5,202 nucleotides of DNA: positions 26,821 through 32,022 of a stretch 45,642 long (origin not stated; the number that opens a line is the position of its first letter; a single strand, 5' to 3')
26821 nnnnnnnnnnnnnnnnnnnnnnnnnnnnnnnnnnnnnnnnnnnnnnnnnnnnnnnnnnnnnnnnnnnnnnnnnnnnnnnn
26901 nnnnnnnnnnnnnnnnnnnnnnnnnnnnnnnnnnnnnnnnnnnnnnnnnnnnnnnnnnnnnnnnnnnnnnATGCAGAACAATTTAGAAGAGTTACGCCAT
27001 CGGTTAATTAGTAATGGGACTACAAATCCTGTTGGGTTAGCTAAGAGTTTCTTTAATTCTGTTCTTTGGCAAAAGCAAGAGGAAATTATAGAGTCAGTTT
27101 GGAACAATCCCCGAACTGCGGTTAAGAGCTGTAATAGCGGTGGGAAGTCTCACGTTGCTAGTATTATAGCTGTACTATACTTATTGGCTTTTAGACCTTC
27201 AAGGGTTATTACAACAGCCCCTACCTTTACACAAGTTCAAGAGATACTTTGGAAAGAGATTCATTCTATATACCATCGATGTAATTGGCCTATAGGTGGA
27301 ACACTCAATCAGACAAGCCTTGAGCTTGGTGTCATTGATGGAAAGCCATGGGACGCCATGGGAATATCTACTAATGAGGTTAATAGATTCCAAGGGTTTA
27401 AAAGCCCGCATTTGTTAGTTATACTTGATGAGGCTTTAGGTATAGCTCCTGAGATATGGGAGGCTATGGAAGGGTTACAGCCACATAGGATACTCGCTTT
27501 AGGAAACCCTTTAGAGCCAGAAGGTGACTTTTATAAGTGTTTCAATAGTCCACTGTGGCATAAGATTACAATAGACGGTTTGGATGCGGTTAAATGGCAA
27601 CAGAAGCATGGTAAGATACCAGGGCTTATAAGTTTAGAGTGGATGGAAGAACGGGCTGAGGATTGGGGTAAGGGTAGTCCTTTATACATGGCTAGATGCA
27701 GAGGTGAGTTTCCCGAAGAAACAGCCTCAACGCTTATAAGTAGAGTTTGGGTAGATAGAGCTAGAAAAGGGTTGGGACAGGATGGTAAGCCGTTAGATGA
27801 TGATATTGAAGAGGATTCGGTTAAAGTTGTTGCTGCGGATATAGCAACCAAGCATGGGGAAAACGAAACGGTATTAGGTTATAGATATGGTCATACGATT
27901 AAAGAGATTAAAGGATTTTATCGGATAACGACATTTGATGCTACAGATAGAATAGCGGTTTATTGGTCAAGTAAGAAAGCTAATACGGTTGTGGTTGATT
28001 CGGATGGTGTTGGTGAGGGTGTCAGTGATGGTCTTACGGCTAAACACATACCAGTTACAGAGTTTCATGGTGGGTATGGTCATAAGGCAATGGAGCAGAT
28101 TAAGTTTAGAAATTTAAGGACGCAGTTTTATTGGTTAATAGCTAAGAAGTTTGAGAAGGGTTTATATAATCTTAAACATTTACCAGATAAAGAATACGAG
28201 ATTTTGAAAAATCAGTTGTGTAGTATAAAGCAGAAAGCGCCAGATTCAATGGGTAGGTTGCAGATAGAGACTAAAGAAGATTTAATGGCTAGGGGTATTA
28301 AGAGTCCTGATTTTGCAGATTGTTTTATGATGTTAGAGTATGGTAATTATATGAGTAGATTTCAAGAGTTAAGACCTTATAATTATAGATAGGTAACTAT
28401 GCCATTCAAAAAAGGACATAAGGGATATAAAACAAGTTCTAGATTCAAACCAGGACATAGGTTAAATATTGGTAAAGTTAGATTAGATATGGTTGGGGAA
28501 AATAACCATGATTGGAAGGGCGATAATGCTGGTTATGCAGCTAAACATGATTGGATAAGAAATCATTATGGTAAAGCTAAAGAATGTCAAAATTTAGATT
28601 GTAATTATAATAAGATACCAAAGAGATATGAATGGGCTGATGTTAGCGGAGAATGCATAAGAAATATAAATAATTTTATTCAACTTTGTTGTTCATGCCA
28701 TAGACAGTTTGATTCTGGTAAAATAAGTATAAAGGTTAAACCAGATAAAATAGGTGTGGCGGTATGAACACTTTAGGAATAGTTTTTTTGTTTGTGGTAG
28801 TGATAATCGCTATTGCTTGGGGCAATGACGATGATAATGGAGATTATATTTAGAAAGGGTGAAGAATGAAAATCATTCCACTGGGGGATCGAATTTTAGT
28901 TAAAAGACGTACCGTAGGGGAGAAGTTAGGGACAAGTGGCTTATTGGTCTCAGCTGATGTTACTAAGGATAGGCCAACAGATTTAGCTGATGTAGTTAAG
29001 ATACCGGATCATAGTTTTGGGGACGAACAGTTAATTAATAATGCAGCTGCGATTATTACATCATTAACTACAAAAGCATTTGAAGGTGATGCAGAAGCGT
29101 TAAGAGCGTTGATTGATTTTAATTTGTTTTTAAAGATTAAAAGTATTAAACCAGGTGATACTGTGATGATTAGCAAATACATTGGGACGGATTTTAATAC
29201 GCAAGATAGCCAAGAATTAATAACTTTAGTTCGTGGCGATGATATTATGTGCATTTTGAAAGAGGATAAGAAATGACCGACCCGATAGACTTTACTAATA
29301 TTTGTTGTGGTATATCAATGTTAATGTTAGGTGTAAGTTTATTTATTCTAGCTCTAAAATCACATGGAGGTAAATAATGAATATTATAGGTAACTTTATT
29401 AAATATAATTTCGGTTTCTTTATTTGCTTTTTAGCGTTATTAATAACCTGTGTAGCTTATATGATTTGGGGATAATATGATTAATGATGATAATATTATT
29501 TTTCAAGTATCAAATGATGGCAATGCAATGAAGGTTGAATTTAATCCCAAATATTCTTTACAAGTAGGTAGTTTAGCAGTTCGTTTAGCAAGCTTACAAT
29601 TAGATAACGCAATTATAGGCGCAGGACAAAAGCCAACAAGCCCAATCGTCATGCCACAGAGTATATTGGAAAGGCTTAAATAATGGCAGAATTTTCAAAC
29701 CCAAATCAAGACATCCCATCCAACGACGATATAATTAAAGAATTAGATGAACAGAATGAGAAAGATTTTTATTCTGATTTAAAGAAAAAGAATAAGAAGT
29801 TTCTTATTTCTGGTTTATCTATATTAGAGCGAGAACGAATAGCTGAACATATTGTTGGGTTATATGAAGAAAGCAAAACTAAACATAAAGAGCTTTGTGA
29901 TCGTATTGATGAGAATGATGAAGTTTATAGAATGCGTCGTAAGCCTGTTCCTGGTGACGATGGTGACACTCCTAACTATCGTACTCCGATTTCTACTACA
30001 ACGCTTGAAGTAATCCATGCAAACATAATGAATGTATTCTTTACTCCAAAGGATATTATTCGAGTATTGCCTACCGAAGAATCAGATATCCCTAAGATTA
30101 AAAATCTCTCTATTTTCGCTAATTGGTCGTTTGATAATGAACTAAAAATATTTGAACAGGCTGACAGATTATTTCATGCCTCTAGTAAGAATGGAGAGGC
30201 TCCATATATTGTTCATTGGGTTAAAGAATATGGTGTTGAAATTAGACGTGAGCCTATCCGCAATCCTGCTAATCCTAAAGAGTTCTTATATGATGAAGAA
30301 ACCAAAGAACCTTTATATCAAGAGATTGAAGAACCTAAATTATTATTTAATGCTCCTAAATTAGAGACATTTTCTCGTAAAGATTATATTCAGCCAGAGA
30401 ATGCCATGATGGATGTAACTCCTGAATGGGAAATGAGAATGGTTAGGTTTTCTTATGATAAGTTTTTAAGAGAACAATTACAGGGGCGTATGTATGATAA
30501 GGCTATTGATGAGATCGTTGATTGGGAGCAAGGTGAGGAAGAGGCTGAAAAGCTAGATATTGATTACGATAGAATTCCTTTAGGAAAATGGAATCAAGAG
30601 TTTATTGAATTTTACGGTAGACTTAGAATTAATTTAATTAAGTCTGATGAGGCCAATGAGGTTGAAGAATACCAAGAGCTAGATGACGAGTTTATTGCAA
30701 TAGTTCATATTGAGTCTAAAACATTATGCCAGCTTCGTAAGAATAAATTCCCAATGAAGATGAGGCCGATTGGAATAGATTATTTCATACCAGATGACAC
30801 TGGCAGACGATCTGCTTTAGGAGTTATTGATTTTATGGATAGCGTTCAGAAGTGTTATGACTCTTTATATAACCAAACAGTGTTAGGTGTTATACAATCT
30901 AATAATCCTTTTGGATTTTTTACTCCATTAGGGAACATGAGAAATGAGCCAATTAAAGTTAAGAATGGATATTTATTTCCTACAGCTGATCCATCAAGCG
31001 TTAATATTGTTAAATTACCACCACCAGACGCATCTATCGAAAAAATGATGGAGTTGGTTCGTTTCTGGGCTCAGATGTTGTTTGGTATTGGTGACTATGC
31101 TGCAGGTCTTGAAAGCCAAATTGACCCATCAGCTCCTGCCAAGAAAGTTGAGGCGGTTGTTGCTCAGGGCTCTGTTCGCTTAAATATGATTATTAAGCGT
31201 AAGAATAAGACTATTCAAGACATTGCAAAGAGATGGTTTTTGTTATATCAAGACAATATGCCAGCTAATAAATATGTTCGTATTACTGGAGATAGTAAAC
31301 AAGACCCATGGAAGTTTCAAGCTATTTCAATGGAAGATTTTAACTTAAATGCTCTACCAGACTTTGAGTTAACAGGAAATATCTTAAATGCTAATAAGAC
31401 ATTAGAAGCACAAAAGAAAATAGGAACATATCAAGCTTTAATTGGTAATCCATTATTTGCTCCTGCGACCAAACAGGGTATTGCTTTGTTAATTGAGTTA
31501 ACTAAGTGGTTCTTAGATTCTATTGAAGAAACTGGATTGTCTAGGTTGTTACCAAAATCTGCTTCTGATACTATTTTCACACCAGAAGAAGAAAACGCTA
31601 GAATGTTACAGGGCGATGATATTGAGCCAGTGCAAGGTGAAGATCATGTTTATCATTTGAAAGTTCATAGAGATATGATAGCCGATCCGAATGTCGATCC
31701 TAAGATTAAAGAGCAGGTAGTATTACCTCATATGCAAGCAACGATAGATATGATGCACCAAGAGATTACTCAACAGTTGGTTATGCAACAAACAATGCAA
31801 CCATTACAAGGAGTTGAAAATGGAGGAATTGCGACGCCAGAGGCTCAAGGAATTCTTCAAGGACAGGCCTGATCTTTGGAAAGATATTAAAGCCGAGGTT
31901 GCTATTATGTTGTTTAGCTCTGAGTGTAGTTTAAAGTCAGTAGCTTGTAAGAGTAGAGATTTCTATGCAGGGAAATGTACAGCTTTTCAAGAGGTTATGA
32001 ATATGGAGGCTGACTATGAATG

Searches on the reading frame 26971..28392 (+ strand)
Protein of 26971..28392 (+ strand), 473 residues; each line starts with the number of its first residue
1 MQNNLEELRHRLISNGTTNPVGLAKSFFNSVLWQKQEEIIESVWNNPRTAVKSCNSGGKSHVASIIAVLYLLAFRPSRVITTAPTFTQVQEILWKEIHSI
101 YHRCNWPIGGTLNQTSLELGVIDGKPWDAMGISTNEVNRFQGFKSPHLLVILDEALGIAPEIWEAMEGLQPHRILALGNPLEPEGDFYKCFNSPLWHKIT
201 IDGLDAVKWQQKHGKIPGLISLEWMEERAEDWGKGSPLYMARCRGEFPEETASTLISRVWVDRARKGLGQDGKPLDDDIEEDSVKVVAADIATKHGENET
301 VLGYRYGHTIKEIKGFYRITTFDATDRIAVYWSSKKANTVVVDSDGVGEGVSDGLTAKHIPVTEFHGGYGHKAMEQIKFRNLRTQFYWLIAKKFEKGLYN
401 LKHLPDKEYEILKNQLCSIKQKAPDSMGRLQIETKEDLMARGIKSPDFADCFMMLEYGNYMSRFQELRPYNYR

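Call 8: search_protein_families(library=phrogs, proteins=[window:26971-28392:+], max_evalue=0.01)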
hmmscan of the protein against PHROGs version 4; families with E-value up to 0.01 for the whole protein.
window:26971-28392:+ (473 aa): 3 families
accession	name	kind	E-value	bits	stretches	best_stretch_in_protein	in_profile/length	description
phrog_5902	-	unknown function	6.2e-31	109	1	10-306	12-306/359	-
phrog_2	-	head and packaging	7.6e-27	95.4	1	26-465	261-595/807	terminase large subunit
phrog_20197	-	unknown function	2.7e-07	31.6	1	26-99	28-102/158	-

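Call 9: search_dna_similar(query=window:26971-28392:+, collection=phages, mode=protein, max_rows=25)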
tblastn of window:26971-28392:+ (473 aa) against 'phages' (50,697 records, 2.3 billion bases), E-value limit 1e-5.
Records with a match: 388; places in all: 388; records where one place covers at least 80% of the query: 109.
Best place of each record, by identity: <60% 388.
By first word of the organism name: Salinibacter 183; Microbacterium 33; Arthrobacter 29; Streptomyces 22; Clostridium 18; Xanthomonas 15; Escherichia 15; Pseudomonas 11; Caudoviricetes 7; Salmonella 5; and 28 more.
By host as written in the record: Salinibacter ruber M8 183; - 26; Arthrobacter sp. ATCC 21022 26; Streptomyces griseus ATCC 10137 10; Microbacterium foliorum NRRL B-24224 SEA 9; Escherichia coli 8; Microbacterium foliorum NRRL B-24224 8; Clostridium perfringens 7; and 59 more.
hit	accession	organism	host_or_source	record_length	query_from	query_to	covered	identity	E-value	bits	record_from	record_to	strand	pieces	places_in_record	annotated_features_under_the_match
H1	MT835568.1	Bacteriophage sp.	human fecal samples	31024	18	455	93%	32.4%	7e-50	189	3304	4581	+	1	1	record has no annotation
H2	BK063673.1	Caudoviricetes sp. vir525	Methanosarcinales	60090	6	454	95%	30.6%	2e-53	199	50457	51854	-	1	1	terminase large subunit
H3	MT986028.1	Arthrobacter phage Thunderclap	Arthrobacter sp. ATCC 21022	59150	19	451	92%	31.0%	2e-40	160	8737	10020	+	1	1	22: terminase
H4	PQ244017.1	Arthrobacter phage Amavida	Arthrobacter sp. ATCC 21022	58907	19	451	92%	31.0%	2e-40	160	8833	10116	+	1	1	24: terminase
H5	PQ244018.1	Arthrobacter phage Heylee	Arthrobacter sp. ATCC 21022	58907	19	451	92%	31.0%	2e-40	160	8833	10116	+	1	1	24: terminase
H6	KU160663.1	Arthrobacter phage Rings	Arthrobacter sp. ATCC 21022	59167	19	451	92%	31.0%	2e-40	160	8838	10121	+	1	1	21: terminase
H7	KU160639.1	Arthrobacter phage Anansi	Arthrobacter sp. ATCC 21022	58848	19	451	92%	30.8%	6e-40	159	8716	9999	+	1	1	22: terminase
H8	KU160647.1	Arthrobacter phage Gorgeous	Arthrobacter sp. ATCC 21022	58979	19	451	92%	30.8%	6e-40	159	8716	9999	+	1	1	22: terminase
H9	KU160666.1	Arthrobacter phage SorJuana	Arthrobacter sp. ATCC 21022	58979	19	451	92%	30.8%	6e-40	159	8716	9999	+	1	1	22: terminase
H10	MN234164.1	Arthrobacter phage Yeezus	Arthrobacter sp. ATCC 21022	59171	19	451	92%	30.8%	6e-40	159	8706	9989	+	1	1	21: terminase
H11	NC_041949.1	Arthrobacter phage Amigo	Arthrobacter sp. ATCC 21022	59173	19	451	92%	30.8%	6e-40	159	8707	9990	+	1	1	22: terminase large subunit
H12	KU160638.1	Arthrobacter phage Amigo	Arthrobacter sp. ATCC 21022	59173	19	451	92%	30.8%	6e-40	159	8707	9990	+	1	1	22: terminase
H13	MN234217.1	Arthrobacter phage Ichor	Arthrobacter sp. ATCC 21022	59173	19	451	92%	30.8%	6e-40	159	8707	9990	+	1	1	21: terminase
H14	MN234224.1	Arthrobacter phage Jaek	Arthrobacter sp. ATCC 21022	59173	19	451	92%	30.8%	6e-40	159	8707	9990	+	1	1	21: terminase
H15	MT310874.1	Arthrobacter phage Boersma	Arthrobacter sp. ATCC 21022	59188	19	451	92%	30.8%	6e-40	159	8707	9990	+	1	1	23: terminase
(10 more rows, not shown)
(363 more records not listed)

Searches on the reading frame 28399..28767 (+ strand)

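Call 97: search_protein_families(library=pfam, proteins=[window:28399-28767:+], max_evalue=0.01)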
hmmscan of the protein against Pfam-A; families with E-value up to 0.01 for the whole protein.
window:28399-28767:+ (122 aa): 1 family
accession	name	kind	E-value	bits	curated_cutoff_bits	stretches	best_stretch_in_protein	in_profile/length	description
PF13391.12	HNH_2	-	2.5e-05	24.5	21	1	72-112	26-66/66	HNH endonuclease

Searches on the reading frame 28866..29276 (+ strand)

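Call 97: search_protein_families(library=pfam, proteins=[window:28866-29276:+], max_evalue=0.01)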
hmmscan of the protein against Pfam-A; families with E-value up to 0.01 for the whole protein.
window:28866-29276:+ (136 aa): 1 family
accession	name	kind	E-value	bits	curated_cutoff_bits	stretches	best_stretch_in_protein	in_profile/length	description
PF00166.26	Cpn10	-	4.3e-08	33.5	21.1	1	2-46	1-42/93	Chaperonin 10 Kd subunit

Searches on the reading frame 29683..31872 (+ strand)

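Call 8: search_protein_families(library=phrogs, proteins=[window:29683-31872:+], max_evalue=0.01)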
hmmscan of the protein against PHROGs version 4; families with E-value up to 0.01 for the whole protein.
window:29683-31872:+ (729 aa): 2 families
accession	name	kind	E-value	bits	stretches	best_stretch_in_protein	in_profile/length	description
phrog_1216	-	head and packaging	1.7e-08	34.5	1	49-536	12-523/714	portal protein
phrog_156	-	head and packaging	1e-05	25.2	1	353-541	284-476/681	portal protein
